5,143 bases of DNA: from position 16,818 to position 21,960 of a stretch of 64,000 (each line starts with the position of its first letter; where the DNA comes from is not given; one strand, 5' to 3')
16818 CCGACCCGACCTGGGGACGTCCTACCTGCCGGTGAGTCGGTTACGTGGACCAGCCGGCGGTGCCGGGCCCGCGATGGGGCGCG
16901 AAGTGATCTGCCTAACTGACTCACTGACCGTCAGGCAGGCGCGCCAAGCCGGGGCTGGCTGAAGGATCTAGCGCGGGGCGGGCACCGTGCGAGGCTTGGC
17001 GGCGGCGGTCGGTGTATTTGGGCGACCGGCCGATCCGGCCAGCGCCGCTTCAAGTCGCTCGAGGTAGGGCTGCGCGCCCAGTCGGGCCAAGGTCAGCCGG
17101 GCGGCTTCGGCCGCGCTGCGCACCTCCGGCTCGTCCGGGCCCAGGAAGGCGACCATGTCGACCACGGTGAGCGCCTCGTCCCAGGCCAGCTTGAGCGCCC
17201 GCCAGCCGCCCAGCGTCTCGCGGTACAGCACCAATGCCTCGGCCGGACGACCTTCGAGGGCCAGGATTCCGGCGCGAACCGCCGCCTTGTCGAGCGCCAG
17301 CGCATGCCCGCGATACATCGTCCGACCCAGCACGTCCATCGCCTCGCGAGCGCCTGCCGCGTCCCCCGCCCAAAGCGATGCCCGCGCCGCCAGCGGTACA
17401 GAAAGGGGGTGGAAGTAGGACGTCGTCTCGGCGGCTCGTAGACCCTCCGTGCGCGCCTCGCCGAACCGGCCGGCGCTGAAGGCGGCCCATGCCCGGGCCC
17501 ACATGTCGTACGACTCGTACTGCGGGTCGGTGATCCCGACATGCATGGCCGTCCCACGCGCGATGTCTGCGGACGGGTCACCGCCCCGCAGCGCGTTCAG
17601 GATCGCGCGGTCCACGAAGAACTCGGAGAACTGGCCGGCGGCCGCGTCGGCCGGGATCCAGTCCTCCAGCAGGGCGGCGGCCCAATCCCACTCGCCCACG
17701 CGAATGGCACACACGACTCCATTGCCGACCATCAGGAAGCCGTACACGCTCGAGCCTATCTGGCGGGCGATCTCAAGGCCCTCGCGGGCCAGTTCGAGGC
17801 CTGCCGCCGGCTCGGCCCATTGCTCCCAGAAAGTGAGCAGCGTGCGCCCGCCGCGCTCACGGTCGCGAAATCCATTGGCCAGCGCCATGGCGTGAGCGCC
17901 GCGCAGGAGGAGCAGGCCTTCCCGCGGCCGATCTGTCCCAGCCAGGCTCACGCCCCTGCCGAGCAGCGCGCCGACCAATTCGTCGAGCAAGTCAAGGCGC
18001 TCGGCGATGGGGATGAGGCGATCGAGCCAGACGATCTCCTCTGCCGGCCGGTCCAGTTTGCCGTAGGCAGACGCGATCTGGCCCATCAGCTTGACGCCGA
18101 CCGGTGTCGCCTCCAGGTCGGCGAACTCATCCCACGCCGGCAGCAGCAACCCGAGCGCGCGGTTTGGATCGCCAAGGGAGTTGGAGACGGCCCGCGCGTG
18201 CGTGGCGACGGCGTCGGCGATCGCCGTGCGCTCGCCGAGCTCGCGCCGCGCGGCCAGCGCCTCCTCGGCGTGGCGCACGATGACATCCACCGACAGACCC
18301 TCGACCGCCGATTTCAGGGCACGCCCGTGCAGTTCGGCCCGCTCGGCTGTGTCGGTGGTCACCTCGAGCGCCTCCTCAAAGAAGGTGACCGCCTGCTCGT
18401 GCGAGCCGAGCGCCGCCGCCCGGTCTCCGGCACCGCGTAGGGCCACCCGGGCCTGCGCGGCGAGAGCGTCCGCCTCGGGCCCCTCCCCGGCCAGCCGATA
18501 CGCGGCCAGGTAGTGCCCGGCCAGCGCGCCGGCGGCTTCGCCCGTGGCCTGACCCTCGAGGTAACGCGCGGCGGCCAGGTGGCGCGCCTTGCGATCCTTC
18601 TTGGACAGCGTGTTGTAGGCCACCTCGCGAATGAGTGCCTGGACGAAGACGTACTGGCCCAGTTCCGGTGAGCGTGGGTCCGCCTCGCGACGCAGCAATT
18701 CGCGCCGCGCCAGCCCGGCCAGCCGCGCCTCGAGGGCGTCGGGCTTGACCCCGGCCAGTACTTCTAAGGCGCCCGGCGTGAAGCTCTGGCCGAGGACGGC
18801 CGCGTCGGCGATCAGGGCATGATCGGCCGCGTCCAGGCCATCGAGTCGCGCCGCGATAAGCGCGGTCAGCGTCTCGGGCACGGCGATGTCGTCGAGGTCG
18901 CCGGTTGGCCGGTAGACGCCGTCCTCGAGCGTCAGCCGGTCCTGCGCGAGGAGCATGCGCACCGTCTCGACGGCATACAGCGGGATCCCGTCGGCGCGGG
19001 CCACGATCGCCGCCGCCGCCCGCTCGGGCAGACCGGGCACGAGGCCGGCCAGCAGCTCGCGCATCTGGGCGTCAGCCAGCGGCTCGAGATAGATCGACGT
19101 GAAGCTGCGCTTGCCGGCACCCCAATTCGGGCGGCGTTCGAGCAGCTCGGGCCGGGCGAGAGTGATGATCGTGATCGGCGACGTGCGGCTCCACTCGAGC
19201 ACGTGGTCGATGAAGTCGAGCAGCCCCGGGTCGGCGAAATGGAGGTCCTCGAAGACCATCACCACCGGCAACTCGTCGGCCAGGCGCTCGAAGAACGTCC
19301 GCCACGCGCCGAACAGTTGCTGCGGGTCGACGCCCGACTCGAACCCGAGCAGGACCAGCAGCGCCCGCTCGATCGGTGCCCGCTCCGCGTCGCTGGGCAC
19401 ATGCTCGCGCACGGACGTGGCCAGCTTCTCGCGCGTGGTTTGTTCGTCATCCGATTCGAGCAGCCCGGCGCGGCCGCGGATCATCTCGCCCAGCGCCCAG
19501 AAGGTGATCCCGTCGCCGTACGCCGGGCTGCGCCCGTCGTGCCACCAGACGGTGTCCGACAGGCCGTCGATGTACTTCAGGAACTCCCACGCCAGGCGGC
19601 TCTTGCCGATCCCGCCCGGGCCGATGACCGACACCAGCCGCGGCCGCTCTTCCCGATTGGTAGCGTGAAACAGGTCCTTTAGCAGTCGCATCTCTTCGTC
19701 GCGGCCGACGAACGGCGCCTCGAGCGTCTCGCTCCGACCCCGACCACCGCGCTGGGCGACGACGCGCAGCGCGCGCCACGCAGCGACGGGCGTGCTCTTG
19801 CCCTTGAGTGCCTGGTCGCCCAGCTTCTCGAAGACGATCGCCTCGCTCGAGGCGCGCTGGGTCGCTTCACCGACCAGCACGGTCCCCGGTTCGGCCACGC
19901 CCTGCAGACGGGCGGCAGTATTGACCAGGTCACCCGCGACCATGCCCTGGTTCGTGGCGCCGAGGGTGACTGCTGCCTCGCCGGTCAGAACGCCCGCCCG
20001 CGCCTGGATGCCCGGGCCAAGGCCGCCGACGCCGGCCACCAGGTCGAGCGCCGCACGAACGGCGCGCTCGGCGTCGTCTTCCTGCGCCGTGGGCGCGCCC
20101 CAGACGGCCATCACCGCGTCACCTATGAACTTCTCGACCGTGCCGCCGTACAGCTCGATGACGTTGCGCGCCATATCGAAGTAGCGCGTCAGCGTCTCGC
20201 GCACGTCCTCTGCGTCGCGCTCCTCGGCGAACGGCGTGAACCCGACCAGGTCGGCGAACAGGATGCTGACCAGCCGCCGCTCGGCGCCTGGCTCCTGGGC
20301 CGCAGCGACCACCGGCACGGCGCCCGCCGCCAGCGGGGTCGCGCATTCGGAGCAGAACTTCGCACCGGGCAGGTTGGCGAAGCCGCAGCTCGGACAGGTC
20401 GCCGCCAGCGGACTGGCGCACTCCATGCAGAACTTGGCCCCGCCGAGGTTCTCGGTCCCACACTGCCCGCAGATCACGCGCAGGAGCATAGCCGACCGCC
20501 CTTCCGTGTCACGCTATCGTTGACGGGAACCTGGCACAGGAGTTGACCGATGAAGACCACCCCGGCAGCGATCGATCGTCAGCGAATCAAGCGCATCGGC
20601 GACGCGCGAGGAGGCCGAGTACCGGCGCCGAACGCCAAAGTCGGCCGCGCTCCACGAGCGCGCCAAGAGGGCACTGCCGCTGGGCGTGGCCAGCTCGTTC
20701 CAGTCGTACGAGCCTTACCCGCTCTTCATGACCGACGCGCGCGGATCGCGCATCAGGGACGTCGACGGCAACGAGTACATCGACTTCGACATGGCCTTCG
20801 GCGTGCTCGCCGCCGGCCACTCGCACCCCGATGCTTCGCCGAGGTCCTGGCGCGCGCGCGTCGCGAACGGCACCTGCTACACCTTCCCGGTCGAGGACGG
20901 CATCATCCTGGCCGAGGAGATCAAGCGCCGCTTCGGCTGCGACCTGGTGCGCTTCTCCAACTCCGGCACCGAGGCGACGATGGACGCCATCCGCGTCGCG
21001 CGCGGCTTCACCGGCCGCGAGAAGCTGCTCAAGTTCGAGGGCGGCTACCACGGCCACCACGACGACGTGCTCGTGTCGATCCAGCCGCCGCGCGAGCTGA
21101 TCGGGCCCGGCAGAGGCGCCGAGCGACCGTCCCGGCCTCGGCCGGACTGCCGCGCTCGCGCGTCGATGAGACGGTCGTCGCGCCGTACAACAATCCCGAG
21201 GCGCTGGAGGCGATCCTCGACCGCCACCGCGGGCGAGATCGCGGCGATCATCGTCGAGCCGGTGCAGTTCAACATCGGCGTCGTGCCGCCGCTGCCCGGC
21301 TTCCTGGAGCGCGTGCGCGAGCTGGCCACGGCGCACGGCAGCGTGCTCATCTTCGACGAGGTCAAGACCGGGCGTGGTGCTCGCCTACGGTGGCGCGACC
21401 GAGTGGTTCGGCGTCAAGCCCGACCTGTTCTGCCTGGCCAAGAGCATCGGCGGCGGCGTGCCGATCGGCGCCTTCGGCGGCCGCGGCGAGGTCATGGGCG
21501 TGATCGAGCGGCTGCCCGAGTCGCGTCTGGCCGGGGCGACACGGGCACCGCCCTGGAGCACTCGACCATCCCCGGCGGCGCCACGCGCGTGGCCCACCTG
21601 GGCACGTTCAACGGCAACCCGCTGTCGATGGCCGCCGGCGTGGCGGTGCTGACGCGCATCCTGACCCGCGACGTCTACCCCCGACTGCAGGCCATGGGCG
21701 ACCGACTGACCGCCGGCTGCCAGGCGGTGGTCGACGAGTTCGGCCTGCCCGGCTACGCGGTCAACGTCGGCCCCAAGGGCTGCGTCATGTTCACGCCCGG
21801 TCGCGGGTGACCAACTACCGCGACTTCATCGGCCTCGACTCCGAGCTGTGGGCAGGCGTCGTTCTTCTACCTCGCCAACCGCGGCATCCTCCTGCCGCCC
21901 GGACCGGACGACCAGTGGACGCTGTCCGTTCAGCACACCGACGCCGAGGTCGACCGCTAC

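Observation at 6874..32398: Uncharacterised interspersed repeat family built on a 20-nt core, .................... (15 clear copies, all intergenic)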

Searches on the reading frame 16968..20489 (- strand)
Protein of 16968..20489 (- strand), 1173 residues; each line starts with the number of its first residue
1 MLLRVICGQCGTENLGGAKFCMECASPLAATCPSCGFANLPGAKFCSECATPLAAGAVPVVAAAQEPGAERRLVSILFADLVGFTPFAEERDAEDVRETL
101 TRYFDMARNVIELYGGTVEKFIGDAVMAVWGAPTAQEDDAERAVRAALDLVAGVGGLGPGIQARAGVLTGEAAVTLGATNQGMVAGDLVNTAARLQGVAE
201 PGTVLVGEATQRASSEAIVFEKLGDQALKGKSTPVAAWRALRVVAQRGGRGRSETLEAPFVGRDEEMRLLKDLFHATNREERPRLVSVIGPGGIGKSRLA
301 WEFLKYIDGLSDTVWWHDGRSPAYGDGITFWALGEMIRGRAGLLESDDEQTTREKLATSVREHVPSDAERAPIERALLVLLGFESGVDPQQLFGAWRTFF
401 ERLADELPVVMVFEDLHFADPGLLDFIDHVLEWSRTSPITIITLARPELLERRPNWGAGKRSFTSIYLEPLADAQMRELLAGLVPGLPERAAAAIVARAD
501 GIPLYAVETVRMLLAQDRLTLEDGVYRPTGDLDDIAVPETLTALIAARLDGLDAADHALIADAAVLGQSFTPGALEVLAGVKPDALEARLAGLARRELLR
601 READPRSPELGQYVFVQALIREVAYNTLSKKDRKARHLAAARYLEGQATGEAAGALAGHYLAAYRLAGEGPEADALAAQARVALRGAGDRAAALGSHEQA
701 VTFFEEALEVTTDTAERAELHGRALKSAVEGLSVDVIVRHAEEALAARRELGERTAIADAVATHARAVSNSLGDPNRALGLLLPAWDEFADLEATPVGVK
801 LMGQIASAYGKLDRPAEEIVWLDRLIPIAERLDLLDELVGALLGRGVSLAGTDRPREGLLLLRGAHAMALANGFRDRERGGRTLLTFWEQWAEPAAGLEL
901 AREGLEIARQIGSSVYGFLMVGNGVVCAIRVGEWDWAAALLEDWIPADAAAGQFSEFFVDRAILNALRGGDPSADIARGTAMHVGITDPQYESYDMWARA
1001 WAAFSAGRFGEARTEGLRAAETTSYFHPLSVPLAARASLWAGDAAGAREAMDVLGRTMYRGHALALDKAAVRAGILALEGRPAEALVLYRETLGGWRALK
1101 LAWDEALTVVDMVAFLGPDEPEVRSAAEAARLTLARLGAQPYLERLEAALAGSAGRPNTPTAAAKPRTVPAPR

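Call 13: search_protein_families(library=pfam, proteins=[window:16968-20489:-])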
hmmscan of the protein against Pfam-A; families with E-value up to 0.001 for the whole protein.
window:16968-20489:- (1173 aa): 5 families
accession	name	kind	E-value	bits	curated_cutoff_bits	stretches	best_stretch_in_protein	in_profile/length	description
PF13191.12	AAA_16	-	2.4e-18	67.7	32.6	1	259-435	1-160/167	AAA ATPase domain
PF00211.25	Guanylate_cyc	-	4.3e-17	62.7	21.9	1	74-233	9-175/183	Adenylate and Guanylate cyclase catalytic domain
PF13240.11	Zn_Ribbon_1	-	2.9e-10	40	25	2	7-28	2-23/23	zinc-ribbon domain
PF24463.1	DUF7577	-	2.7e-08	33.7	28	1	5-28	3-26/27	Domain of unknown function (DUF7577)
PF12773.13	DZR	-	3.6e-08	33.9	27.3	1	7-49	1-44/45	Double zinc ribbon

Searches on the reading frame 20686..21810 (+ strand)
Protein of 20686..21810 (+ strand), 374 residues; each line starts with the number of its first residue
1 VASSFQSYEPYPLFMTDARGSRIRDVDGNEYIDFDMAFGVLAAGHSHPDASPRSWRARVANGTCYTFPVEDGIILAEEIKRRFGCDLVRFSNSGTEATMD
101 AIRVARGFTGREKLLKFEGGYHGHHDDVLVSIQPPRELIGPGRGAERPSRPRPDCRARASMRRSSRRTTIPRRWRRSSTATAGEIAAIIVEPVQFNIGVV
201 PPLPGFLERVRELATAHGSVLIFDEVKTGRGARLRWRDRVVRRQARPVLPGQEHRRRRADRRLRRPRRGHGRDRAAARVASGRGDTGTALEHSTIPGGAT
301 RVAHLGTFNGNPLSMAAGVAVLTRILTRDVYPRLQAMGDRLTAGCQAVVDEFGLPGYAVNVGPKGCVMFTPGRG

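Call 13: search_protein_families(library=pfam, proteins=[window:20686-21810:+])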
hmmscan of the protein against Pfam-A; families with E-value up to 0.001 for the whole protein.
window:20686-21810:+ (374 aa): 1 family
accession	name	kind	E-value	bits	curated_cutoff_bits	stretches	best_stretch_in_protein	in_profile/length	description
PF00202.27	Aminotran_3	-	7.7e-45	153.7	30.5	1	8-231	6-237/403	Aminotransferase class-III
